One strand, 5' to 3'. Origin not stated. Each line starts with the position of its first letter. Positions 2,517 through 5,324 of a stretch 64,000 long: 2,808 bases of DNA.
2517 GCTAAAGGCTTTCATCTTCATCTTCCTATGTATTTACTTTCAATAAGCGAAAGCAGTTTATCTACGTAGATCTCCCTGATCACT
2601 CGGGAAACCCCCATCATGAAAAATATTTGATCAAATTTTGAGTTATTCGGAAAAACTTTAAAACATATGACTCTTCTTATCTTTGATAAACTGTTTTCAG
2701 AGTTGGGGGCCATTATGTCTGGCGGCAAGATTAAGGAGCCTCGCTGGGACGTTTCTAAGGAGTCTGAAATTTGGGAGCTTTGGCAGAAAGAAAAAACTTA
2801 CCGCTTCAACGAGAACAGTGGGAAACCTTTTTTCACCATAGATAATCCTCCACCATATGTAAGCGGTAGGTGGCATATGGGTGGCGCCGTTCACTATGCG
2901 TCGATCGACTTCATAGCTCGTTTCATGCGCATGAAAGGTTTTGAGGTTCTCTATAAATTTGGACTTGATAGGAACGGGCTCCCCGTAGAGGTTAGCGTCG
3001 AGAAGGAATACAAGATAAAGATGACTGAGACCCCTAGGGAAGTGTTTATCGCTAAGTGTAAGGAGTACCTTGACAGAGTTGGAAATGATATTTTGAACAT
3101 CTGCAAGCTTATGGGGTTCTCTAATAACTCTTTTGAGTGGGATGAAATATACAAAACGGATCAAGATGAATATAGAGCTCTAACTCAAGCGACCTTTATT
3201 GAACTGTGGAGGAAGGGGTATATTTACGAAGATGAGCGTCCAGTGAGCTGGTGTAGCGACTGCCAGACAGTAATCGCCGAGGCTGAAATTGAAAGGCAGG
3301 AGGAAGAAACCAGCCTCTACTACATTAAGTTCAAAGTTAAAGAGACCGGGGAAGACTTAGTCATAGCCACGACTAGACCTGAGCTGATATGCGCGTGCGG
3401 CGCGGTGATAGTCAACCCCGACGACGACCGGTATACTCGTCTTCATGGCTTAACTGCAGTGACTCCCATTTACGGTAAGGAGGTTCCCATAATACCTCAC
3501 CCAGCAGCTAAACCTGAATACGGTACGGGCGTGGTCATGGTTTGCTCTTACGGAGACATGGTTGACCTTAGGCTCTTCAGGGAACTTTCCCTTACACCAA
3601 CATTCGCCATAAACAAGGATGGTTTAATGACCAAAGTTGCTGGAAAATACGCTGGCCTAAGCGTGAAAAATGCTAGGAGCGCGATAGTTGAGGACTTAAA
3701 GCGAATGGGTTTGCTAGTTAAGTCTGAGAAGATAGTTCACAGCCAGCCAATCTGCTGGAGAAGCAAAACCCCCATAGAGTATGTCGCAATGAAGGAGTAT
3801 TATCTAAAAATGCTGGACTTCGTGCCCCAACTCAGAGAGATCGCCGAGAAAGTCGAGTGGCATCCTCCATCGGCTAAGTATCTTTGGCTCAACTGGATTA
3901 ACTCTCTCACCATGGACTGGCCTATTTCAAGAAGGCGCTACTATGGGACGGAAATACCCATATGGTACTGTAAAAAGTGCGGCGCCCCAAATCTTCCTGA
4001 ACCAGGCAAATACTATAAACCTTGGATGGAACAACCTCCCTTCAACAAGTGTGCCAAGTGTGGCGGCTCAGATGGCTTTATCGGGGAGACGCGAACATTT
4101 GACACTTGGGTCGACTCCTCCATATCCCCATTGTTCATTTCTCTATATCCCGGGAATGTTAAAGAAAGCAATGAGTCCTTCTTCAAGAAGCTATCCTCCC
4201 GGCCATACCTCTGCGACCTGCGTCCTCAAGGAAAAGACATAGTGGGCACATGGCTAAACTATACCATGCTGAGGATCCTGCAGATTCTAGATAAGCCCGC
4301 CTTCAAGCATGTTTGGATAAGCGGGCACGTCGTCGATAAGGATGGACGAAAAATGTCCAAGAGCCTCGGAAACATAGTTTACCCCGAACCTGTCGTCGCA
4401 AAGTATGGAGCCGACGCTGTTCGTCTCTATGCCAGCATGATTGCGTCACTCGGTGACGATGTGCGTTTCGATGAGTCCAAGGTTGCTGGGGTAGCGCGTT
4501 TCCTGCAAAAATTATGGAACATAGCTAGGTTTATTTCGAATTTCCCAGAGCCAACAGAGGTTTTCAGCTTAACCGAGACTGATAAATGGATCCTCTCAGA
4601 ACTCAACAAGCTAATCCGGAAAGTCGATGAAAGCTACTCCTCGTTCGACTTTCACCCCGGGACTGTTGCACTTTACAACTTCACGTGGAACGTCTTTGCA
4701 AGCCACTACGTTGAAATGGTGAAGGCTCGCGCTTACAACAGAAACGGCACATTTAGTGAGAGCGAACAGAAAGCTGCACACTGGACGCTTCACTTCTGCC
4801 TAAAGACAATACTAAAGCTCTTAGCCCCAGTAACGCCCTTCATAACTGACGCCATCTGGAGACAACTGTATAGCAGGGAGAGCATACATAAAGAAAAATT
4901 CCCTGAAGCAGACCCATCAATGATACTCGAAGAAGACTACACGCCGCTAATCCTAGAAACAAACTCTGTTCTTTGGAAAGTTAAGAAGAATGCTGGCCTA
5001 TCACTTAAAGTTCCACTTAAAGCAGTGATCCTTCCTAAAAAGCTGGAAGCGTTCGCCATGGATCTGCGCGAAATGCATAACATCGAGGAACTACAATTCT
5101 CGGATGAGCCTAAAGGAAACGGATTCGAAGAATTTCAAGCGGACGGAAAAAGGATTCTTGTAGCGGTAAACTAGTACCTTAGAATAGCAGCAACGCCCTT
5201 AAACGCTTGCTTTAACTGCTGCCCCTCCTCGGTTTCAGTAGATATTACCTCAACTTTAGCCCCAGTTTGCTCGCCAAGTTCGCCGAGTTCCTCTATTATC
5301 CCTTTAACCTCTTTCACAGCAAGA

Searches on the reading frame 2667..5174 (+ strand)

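Call 87: search_protein_families(library=pfam, proteins=[window:2667-5174:+], max_evalue=0.00001)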
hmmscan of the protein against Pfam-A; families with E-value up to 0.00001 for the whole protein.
window:2667-5174:+ (835 aa): 4 families
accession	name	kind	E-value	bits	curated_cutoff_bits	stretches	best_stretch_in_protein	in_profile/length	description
PF00133.28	tRNA-synt_1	-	2e-76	257.9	22.7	1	35-601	2-413/414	tRNA synthetases class I (I, L, M and V)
PF08264.19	Anticodon_1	-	7.4e-37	126.9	25.1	1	639-787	1-147/148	Anticodon-binding domain of tRNA ligase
PF09334.17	tRNA-synt_1g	-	1.1e-27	97.3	20.1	2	58-209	3-136/391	tRNA synthetases class I (M)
PF01406.26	tRNA-synt_1e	-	3e-06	27.3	27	0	545-590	236-281/301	tRNA synthetases class I (C) catalytic domain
